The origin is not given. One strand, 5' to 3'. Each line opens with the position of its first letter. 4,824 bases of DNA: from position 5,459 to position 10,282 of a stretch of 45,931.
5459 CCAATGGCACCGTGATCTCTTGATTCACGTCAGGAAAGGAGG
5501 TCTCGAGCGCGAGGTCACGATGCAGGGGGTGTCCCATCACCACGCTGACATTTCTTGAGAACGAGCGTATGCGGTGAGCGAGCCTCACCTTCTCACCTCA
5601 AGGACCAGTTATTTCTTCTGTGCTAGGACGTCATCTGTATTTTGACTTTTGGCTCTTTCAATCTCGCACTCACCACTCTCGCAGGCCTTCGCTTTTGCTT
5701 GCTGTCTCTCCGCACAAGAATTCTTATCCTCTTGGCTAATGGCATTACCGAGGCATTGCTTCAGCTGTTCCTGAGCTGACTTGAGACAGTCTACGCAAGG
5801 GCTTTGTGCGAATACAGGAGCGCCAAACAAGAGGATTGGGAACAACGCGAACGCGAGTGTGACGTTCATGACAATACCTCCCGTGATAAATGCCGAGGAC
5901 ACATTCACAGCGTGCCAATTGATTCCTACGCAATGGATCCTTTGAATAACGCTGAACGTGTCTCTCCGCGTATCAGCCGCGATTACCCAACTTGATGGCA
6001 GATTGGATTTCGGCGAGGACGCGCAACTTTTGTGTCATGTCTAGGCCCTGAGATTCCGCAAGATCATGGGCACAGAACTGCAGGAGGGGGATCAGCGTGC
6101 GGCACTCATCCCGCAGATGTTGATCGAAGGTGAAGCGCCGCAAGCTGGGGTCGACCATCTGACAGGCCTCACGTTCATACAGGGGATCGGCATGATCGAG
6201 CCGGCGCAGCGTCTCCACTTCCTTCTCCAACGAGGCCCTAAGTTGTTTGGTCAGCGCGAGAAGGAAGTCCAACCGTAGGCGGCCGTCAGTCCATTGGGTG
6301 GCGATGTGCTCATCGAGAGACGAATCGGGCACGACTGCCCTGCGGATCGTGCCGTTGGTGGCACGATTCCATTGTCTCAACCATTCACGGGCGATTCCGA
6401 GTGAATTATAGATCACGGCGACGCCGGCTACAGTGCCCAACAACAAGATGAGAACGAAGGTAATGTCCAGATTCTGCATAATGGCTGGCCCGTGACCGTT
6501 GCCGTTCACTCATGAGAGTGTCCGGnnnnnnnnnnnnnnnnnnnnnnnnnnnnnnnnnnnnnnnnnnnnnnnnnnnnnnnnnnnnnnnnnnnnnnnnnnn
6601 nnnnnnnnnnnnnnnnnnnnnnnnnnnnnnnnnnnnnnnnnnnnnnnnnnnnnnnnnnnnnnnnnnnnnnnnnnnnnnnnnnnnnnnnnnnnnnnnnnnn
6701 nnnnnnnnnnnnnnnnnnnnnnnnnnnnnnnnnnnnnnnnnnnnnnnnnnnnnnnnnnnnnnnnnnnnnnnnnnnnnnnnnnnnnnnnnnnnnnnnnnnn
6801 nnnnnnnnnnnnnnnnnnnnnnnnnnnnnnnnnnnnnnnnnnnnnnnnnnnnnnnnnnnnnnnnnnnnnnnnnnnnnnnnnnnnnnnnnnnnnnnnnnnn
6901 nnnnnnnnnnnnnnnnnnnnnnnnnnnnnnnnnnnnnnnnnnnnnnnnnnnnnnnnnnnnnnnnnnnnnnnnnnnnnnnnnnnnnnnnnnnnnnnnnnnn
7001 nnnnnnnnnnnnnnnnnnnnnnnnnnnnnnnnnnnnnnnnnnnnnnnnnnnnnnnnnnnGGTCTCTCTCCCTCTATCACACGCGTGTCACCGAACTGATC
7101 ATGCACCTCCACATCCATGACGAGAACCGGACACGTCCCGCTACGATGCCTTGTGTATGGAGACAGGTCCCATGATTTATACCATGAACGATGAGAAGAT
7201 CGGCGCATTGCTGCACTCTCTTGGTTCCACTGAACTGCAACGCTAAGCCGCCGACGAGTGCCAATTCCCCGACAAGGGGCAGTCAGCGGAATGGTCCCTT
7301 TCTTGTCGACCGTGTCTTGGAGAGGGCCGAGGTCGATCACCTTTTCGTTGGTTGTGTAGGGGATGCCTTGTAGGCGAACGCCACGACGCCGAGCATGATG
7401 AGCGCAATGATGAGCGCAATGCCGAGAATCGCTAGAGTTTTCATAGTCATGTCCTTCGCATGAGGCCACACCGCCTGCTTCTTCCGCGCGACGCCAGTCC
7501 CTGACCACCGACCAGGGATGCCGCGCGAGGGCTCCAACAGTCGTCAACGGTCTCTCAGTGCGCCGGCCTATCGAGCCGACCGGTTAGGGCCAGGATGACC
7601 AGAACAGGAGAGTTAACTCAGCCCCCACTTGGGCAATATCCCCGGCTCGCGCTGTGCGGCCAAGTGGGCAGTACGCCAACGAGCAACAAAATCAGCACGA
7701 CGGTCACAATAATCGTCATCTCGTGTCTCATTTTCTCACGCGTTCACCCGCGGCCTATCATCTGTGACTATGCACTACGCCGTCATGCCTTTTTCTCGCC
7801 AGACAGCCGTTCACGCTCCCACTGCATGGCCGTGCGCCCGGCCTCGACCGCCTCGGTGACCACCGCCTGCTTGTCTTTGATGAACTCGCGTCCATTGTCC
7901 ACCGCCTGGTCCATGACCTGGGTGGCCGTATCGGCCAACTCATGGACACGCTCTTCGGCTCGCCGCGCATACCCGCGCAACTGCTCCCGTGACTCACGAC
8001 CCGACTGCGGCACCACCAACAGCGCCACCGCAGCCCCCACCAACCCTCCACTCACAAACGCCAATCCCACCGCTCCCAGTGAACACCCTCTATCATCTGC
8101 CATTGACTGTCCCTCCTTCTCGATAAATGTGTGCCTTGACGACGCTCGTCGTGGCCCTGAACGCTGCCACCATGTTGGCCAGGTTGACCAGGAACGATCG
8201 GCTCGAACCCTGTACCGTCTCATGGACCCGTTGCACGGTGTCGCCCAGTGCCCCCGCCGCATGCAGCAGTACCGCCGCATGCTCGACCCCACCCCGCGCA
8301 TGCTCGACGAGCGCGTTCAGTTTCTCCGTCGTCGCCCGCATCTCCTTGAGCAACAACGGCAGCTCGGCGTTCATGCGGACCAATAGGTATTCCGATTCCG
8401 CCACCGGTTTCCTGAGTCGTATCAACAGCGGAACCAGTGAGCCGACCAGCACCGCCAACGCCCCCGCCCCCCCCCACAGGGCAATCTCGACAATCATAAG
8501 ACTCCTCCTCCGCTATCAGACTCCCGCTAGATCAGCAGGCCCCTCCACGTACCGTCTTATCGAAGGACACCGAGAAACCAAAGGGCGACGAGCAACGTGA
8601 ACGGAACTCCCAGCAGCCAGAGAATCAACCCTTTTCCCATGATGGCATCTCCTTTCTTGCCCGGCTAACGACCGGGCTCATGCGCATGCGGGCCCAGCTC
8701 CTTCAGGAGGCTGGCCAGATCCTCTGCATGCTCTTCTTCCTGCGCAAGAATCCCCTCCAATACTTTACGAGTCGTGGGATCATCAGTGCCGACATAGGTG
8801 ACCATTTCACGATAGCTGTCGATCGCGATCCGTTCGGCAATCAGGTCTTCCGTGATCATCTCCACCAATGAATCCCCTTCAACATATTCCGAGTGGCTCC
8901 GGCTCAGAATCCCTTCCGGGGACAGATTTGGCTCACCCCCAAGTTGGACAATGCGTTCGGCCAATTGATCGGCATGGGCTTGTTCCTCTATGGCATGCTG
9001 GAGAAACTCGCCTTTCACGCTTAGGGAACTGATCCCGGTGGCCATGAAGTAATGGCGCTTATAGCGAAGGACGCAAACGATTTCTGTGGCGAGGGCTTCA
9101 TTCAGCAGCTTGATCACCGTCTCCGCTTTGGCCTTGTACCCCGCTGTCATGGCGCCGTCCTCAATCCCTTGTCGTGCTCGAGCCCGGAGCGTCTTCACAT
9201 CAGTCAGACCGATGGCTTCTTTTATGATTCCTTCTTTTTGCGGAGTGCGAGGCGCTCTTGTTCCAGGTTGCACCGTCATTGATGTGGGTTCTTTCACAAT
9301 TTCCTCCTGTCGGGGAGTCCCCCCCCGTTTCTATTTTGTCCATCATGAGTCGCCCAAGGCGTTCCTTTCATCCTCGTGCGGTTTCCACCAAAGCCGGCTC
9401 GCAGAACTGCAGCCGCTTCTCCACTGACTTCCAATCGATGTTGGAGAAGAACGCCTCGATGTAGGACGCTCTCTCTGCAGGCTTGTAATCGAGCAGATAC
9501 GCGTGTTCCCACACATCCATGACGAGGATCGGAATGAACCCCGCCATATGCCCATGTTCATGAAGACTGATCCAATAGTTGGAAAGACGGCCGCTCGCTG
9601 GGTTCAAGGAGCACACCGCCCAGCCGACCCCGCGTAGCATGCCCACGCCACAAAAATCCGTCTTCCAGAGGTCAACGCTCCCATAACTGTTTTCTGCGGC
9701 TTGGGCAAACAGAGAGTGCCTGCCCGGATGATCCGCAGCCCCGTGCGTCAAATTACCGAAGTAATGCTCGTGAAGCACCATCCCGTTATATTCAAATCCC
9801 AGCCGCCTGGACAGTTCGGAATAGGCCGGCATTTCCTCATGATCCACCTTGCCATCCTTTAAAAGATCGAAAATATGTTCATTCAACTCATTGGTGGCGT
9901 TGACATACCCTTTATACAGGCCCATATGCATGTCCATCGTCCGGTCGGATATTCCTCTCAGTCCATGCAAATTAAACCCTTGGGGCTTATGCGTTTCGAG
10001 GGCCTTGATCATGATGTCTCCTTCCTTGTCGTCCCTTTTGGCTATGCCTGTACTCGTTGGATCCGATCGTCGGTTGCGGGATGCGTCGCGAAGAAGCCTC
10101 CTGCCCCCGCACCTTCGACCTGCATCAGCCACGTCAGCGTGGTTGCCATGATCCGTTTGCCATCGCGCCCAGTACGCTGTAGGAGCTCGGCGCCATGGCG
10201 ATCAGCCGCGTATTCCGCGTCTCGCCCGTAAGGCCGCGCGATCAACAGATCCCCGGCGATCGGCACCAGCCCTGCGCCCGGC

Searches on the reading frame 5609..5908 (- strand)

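Call 10: search_protein_families(library=pfam, proteins=[window:5609-5908:-], max_evalue=0.01)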
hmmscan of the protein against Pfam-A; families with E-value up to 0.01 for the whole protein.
window:5609-5908:- (99 aa): 1 family
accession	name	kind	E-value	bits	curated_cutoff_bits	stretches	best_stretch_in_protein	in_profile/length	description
PF21671.2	CPL1-like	-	0.0057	17.2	27.4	1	40-87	2-47/60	Protein CPL1-like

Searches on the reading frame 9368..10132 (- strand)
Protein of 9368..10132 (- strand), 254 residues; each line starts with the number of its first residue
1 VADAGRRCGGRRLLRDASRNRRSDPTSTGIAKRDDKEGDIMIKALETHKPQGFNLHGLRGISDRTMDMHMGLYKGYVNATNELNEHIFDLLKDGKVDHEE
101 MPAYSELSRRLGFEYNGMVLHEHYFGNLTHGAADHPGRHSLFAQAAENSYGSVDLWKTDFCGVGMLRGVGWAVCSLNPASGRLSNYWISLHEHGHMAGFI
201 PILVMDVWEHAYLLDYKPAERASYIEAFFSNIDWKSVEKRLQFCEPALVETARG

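Call 11: search_protein_families(library=pfam, proteins=[window:9368-10132:-], max_evalue=0.01)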
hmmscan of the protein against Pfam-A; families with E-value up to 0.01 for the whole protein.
window:9368-10132:- (254 aa): 2 families
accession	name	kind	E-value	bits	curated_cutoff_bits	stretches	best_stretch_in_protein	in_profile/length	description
PF02777.23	Sod_Fe_C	-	7.6e-23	80.9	20.9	1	142-240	5-102/102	Iron/manganese superoxide dismutases, C-terminal domain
PF00081.27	Sod_Fe_N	-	0.0012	19.7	27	1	61-128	18-81/82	Iron/manganese superoxide dismutases, alpha-hairpin domain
